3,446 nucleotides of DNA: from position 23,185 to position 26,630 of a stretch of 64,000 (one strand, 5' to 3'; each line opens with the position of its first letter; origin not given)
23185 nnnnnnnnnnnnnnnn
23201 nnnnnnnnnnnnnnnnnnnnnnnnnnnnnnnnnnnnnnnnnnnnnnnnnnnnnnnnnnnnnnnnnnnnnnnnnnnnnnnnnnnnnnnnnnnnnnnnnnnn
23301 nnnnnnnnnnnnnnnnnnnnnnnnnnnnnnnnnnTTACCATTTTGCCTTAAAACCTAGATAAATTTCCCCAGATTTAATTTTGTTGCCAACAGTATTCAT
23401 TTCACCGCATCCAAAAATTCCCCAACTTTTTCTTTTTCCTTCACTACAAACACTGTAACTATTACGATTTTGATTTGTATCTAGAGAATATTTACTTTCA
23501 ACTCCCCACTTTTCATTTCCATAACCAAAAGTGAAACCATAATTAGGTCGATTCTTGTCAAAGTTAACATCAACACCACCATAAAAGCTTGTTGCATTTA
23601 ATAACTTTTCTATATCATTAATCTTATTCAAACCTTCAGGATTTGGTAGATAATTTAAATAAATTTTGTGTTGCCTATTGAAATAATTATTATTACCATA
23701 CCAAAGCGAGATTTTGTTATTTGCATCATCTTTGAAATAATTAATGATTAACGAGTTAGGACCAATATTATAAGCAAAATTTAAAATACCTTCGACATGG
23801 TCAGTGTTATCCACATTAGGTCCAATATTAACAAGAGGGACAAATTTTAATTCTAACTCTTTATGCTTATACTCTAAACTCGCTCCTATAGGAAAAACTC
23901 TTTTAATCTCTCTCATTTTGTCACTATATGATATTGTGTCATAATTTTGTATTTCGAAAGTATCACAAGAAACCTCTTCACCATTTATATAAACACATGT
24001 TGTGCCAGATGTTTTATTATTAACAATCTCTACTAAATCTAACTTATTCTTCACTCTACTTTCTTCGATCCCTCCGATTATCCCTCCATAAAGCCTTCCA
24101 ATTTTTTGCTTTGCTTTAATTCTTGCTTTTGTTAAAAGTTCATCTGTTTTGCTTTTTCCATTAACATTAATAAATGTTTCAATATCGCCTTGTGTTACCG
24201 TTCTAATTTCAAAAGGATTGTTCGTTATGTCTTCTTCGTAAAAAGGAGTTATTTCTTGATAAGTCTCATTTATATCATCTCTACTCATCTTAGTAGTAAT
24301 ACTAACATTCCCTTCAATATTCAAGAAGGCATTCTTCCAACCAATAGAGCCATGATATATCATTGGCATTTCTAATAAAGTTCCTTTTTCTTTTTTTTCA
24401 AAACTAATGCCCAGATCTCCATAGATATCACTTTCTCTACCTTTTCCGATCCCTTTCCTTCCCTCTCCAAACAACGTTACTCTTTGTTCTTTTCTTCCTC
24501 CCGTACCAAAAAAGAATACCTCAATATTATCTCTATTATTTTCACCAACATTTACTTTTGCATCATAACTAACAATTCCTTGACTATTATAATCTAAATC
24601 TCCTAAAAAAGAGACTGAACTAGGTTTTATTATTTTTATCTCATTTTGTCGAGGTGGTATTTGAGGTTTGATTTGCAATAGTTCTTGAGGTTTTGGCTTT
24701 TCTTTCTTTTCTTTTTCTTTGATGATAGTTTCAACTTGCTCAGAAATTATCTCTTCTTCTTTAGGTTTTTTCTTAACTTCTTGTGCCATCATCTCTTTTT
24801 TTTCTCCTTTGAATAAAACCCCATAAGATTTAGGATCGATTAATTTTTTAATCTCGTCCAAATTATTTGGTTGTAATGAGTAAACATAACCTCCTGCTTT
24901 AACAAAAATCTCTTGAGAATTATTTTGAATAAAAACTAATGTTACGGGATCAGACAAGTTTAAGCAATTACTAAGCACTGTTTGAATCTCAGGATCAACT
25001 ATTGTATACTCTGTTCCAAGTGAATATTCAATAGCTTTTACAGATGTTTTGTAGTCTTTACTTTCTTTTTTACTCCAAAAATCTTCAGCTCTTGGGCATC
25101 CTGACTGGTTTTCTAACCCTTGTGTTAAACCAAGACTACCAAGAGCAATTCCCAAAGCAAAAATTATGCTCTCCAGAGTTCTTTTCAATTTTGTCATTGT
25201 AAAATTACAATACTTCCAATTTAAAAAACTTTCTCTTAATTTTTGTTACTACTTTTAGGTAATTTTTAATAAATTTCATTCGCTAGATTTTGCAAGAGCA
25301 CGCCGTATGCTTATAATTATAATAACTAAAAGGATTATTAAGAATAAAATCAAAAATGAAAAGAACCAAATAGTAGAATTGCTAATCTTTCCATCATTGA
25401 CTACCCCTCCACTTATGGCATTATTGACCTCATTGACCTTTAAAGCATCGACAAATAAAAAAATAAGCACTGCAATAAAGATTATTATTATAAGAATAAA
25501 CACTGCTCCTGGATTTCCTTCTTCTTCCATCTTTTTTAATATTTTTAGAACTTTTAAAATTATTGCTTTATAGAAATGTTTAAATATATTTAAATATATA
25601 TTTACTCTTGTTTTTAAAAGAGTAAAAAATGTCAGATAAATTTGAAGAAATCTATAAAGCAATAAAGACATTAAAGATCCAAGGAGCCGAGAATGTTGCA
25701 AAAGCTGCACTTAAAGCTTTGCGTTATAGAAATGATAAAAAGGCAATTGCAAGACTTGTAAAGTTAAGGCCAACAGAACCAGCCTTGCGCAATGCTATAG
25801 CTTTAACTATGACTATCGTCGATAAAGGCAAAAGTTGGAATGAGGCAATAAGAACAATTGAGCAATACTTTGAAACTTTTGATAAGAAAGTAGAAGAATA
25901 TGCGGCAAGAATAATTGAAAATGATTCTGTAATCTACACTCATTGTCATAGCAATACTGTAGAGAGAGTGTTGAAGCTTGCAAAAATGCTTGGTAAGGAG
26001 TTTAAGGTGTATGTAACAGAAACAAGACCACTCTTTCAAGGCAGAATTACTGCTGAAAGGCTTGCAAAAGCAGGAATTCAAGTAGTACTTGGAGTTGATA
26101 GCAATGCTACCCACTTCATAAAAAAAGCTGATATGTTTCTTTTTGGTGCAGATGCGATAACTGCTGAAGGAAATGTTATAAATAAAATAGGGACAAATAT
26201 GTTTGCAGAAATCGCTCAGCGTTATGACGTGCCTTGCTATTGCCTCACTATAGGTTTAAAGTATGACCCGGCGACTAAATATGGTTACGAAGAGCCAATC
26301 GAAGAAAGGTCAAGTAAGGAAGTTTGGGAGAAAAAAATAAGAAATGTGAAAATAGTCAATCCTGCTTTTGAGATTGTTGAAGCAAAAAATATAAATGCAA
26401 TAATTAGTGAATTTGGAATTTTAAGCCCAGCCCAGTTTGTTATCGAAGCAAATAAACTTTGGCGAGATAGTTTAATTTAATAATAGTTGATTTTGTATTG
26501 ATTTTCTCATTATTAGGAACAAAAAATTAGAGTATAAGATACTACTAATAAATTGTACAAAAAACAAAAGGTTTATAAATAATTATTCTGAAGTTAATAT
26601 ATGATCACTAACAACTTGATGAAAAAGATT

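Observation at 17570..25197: Giant 1923-aa multi-domain surface adhesin co-transcribed with a 620-aa OMP-like beta-rich secreted protein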

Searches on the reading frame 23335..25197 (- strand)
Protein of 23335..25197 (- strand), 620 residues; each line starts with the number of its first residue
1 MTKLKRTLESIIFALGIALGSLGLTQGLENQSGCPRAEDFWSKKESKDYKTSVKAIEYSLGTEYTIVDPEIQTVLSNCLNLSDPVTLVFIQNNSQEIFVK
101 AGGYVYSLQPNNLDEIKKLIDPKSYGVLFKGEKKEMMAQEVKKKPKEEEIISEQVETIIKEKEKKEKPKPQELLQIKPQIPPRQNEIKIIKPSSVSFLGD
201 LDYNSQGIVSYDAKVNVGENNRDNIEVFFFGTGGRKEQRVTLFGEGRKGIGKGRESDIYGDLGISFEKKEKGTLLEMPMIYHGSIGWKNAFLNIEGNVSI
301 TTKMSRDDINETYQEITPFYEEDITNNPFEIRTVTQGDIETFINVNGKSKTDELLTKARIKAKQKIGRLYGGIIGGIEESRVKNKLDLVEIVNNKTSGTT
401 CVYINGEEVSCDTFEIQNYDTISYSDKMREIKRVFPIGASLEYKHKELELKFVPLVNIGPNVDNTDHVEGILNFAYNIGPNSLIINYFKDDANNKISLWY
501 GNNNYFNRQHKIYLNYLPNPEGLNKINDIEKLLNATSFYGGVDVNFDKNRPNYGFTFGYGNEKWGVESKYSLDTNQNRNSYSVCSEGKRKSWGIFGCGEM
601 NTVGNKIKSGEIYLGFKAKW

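Call 5: search_protein_families(library=pfam, proteins=[window:23335-25197:-], max_evalue=0.01)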
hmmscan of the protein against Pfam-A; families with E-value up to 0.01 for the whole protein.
window:23335-25197:- (620 aa): 0 families

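Call 6: search_protein_families(library=ncbifam, proteins=[window:23335-25197:-], max_evalue=0.01)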
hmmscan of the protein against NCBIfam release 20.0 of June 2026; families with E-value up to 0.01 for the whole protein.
window:23335-25197:- (620 aa): 0 families

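Call 11: find_homologous_proteins(query=window:23335-25197:-, max_evalue=0.001)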
Query window:23335-25197:- (620 aa): 2 proteins with E <= 0.001 among 8000 candidates.
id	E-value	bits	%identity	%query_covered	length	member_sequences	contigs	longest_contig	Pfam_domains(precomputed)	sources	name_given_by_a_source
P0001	0.0e+0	1399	100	100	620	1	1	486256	-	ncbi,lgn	ncbi:MAG: hypothetical protein QW244_02505 [Candidatus Pacearchaeota archaeon]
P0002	1.2e-249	848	95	66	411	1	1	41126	-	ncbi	ncbi:MAG: hypothetical protein QW622_01115, partial [Candidatus Pacearchaeota archaeon]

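Call 26: search_protein_representatives(protein=window:23335-25197:-)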
Query: 620 residues. Proteins with E-value up to 0.001 (for the whole library): 2; up to 1e-10: 2; up to 1e-30: 2. The best 2 are listed.
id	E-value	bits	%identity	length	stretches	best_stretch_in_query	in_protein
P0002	3.8e-250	848.1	95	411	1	1-411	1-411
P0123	1.2e-99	351.0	39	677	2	141-602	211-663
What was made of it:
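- Tried and rejected: Exhaustive phmmer added one relative, P0123 at 39% identity (call 26).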

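Call 29: predict_structure(protein=window:23335-25197:-)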
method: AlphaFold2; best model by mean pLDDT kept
length: 620 residues; sequences in the alignment: 1
mean_pLDDT: 33.4   pTM: 0.21
mean pLDDT of the five models: 33.4, 27.0, 26.9, 24.9, 23.7
residues with pLDDT >= 90: 0; 70-90: 0; 50-70: 15; < 50: 605
segments of 3 or more residues with pLDDT < 50: 1-71, 90-97, 99-106, 108-620
pLDDT, mean of each block of 10 residues (from residue 1): 37 35 33 36 31 28 40 52 50 47 46 43 31 26 26 30 31 26 25 28 30 37 36 35 34 34 34 30 32 29 28 27 24 24 27 25 28 32 33 39 40 33 29 30 29 35 36 36 38 37 30 27 32 36 38 40 39 36 37 35 31 31
secondary structure, 60 per line:
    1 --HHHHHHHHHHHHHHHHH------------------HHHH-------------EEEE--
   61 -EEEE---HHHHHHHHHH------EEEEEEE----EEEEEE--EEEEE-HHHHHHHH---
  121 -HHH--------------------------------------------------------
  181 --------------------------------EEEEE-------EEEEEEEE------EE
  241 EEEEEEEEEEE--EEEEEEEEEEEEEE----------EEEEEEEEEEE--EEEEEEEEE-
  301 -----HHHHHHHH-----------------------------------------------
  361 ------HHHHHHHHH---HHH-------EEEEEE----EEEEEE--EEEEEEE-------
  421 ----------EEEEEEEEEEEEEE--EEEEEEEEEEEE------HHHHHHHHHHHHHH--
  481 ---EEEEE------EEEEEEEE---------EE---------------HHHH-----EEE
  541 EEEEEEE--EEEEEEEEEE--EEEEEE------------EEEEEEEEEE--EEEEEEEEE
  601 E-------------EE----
elements in order: H3-19 H38-41 E55-58 E62-65 H69-78 E85-91 E96-101 E104-108 H110-117 E213-217 E225-232 E239-251 E254-267 E278-288 E291-299 H306-313 H367-375 E389-394 E399-404 E407-413 E431-444 E447-458 H465-478 E484-488 E495-502 H529-532 E538-547 E550-559 E562-567 E580-589 E592-601
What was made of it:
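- Tried and rejected: The full-length single-sequence run gave pLDDT 33.4 (call 29).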

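Call 32: find_homologous_proteins(query=A3, max_evalue=0.001)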
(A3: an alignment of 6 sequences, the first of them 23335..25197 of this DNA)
Query A3 (6 sequences) (620 aa, profile of the alignment): 2 proteins with E <= 0.001 among 8000 candidates.
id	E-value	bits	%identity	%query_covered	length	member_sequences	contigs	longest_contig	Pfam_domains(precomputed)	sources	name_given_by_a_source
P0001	1.9e-271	920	100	100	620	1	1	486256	-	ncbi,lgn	ncbi:MAG: hypothetical protein QW244_02505 [Candidatus Pacearchaeota archaeon]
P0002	5.3e-184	632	95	66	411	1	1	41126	-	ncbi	ncbi:MAG: hypothetical protein QW622_01115, partial [Candidatus Pacearchaeota archaeon]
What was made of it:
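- Tried and rejected: The word-indexed search found only itself and a 95% identical fragment (calls 11, 32).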

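Call 34: find_related_loci(query=A3, collection=genome_contigs, flank=10000)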
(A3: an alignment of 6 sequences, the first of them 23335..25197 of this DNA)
Query A3 (620 aa) in genome_contigs; peptide patterns used: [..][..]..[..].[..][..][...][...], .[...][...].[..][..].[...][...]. (x = any residue, [..] = any of these).
99 stretches matched a pattern; 1 encode a relative of the query (tblastn E <= 1e-3); 1 distinct loci.
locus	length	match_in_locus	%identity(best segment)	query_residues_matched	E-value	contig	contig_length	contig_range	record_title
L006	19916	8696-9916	40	206-605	1e-80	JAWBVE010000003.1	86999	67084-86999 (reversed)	MAG: Candidatus Pacearchaeota archaeon isolate JZ-1_201803_bins_104 JZ-1_201803_bins_104_scaffold_3, whole genome shotgu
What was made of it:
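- Tried and rejected: The genome scan found 1 locus (call 34).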

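Call 36: search_protein_families(library=pfam, alignment_id=A3, max_evalue=10)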
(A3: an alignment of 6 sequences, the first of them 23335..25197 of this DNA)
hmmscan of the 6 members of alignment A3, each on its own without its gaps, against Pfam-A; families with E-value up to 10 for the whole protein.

A. member 1, window:23335-25197:- (620 aa): 0 families

B. families by the number of members that match (of 6 scanned): 7 families
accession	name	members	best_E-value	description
PF03153.18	TFIIA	1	0.0049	Transcription factor IIA, alpha/beta subunit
PF03797.25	Autotransporter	1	0.026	Autotransporter beta-domain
PF17875.7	RPA43_OB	1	0.42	RPA43 OB domain in RNA Pol I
PF01080.22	Presenilin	1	1.3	Presenilin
PF14153.11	Spore_coat_CotO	1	2.4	Spore coat protein CotO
PF06217.17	GAGA_bind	1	6.8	GAGA binding protein-like family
PF08576.15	DUF1764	1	8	Eukaryotic protein of unknown function (DUF1764)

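Call 37: search_solved_structures(query=A3, max_evalue=10)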
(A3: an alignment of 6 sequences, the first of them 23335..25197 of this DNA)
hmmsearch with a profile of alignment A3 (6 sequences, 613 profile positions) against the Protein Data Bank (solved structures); distinct sequences matched with E-value up to 10: 3.
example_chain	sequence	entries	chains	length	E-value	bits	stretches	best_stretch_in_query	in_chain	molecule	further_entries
5bqt_A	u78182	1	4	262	0.35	12.8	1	113-188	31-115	Putative HTH-type transcriptional regulator TrmBL2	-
5box_A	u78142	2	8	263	0.35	12.8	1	113-188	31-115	Putative HTH-type transcriptional regulator TrmBL2 | TrmBL2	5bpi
5bpd_A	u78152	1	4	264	0.35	12.8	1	113-188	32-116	TrmBL2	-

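Call 38: search_protein_families(library=pfam, proteins=[P0123, L006:7925-9952:+], max_evalue=10)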
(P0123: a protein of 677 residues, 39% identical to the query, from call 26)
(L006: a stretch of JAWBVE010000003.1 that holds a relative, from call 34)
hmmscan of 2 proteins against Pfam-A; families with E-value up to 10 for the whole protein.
P0123 (677 aa): 0 families

L006:7925-9952:+ (675 aa): 0 families

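Call 43: find_related_loci(query=A4, collection=metagenome_contigs, flank=8000)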
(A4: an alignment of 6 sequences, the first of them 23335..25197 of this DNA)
Query A4 (620 aa) in metagenome_contigs; peptide patterns used: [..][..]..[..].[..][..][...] (x = any residue, [..] = any of these).
354 stretches matched a pattern, but none encodes a relative of the query by tblastn (E <= 1e-3).

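Call 50: search_protein_families(library=ncbifam, alignment_id=A4, max_evalue=10)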
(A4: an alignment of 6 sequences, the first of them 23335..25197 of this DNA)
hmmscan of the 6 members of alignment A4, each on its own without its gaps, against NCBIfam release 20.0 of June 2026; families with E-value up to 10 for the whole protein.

A. member 1, window:23335-25197:- (620 aa): 1 family
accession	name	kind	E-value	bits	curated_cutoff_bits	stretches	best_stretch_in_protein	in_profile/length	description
NF007708.0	PRK10403.1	equivalog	0.13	11.7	343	1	115-167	94-146/215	nitrate/nitrite response regulator protein NarP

B. families by the number of members that match (of 6 scanned): 4 families
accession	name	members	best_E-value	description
NF038296.1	HisXaaSer_A2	2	3.7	His-Xaa-Ser repeat protein HxsA2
NF009953.0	PRK13419.1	1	0.11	F0F1 ATP synthase subunit A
NF007708.0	PRK10403.1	1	0.13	nitrate/nitrite response regulator protein NarP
NF006363.0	PRK08582.1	1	1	S1 domain-containing RNA-binding protein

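Call 76: search_protein_families(library=pfam, proteins=[L006:7548-7823:+], max_evalue=1)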
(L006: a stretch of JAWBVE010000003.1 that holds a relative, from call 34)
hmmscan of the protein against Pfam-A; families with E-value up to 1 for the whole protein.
L006:7548-7823:+ (91 aa): 10 families
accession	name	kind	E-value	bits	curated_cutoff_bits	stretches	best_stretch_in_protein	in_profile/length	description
PF07219.19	HemY_N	-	0.0081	16.7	31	1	43-85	1-43/107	HemY protein N-terminus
PF06157.16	DUF973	-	0.013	15.1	26.4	1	16-85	17-83/309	Protein of unknown function (DUF973)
PF20990.2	DUF2207_C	-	0.023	14.8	33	1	9-81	134-185/247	Predicted membrane protein (DUF2207) C-terminal domain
PF17561.7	TssO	-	0.044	14.4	29.2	0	16-44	12-41/148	Type VI secretion system, TssO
PF12420.13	DUF3671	-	0.071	13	34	1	17-80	165-207/223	Fam-L, Fam-M like protein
PF13273.12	DUF4064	-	0.075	13.7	32.1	1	18-78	14-81/102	Protein of unknown function (DUF4064)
PF07332.16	Phage_holin_3_6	-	0.13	12.7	28.4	1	16-85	43-97/116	Putative Actinobacterial Holin-X, holin superfamily III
PF01544.23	CorA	-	0.14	11.9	27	1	46-78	258-290/292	CorA-like Mg2+ transporter protein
PF18179.6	SUa-2TM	-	0.27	11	25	1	16-82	18-80/279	SMODS- and Ubiquitin system-associated 2TM effector domain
PF03988.17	DUF347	-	0.29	11.8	28.2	0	11-33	27-49/52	Repeat of Unknown Function (DUF347)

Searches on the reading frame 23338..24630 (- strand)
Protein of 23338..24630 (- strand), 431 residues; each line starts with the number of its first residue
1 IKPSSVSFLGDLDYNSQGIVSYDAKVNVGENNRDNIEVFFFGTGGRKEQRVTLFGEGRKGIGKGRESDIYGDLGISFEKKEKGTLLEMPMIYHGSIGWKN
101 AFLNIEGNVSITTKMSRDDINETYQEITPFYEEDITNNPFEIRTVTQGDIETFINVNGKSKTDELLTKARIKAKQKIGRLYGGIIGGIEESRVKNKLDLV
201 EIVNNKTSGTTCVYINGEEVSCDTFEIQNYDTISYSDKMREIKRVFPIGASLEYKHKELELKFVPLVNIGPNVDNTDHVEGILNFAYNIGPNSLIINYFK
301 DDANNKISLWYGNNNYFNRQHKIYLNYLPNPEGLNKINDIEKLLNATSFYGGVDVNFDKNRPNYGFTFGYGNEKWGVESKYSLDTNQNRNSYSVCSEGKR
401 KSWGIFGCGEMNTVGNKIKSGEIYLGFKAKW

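Call 62: predict_structure(alignment_id=A6)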
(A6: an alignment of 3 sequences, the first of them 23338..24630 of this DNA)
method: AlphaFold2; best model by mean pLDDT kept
length: 431 residues; sequences in the alignment: 3
mean_pLDDT: 28.8   pTM: 0.19
mean pLDDT of the five models: 28.8, 27.9, 27.1, 26.8, 26.6
residues with pLDDT >= 90: 0; 70-90: 0; 50-70: 0; < 50: 431
segments of 3 or more residues with pLDDT < 50: 1-431
pLDDT, mean of each block of 10 residues (from residue 1): 22 24 26 30 29 29 28 27 22 23 24 25 23 25 26 28 26 27 25 28 35 37 31 25 25 26 26 30 33 34 36 30 23 30 32 35 36 32 34 36 35 31 28 27
secondary structure, 60 per line:
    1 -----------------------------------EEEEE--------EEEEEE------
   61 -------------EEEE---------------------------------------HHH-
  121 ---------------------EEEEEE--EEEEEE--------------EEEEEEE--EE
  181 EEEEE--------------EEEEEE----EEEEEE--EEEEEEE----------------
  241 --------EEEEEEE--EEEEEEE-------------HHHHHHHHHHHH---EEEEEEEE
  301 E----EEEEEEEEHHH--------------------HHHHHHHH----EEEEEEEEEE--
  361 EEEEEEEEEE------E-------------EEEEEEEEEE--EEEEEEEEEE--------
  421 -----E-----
elements in order: E36-40 E49-54 E74-77 E142-147 E150-155 E170-176 E179-185 E200-205 E210-215 E218-224 E249-255 E258-264 H278-289 E293-301 E306-313 H337-344 E349-358 E361-370 E391-400 E403-412
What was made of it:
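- On Outer-membrane beta-barrels / autotransporter / Omp85-TpsB (for the 620-aa protein): AF2 pLDDT was 33.4 (single sequence) and 28.8 (3-sequence MSA) (calls 29, 62).
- Both low-confidence AF2 runs place long beta-hairpins at the same positions (calls 29, 62). AF2 gives no barrel and pLDDT below 35 (calls 29, 62).
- Tried and rejected: The C-domain run with a 3-sequence alignment gave 28.8 (call 62).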

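Call 89: search_solved_structures(query=A8, max_evalue=10)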
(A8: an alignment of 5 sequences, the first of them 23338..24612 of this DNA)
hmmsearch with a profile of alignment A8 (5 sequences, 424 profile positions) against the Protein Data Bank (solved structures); distinct sequences matched with E-value up to 10: 0.
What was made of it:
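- On Outer-membrane beta-barrels / autotransporter / Omp85-TpsB (for the 620-aa protein): No similarity to any PDB sequence (calls 37, 89).
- Checked: It has no Pfam, NCBIfam or PDB match (calls 5, 6, 36, 37, 50, 89).
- Tried and rejected: PDB profile searches of the full length and of the C-domain gave only a chance TrmBL2 hit in the linker, then 0 hits (calls 37, 89).
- A PDB profile search of the C-domain gives 0 hits at E<=10 (call 89).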

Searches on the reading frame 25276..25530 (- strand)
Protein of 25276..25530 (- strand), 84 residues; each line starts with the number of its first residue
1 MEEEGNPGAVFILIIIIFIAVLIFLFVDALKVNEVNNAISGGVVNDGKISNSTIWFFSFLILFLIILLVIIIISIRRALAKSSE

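Call 76: search_protein_families(library=pfam, proteins=[window:25276-25530:-], max_evalue=1)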
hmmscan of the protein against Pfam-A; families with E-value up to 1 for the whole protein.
window:25276-25530:- (84 aa): 4 families
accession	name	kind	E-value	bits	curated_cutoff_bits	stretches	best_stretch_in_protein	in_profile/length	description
PF20990.2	DUF2207_C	-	0.025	14.7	33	1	12-80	141-190/247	Predicted membrane protein (DUF2207) C-terminal domain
PF12575.13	Pox_EPC_I2-L1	-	0.031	15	23.4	0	49-73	42-65/72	Poxvirus entry protein complex L1 and I2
PF12420.13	DUF3671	-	0.049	13.5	34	1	11-75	163-205/223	Fam-L, Fam-M like protein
PF06157.16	DUF973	-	0.15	11.6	26.4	1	9-77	12-79/309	Protein of unknown function (DUF973)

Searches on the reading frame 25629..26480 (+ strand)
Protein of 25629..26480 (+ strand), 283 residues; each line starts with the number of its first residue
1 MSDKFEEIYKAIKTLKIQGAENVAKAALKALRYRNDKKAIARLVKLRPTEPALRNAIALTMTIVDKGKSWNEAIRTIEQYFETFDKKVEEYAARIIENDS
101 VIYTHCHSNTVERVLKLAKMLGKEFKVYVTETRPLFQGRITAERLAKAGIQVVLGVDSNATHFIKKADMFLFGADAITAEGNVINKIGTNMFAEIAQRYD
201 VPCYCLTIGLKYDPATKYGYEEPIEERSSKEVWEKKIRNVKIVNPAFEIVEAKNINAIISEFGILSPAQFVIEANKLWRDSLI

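Call 10: search_protein_families(library=pfam, proteins=[window:25629-26480:+], max_evalue=0.01)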
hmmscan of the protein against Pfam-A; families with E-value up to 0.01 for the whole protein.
window:25629-26480:+ (283 aa): 1 family
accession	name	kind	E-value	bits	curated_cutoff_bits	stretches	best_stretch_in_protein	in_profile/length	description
PF01008.23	IF-2B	-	1.7e-54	185.4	22.4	1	37-267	36-280/280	Initiation factor 2 subunit family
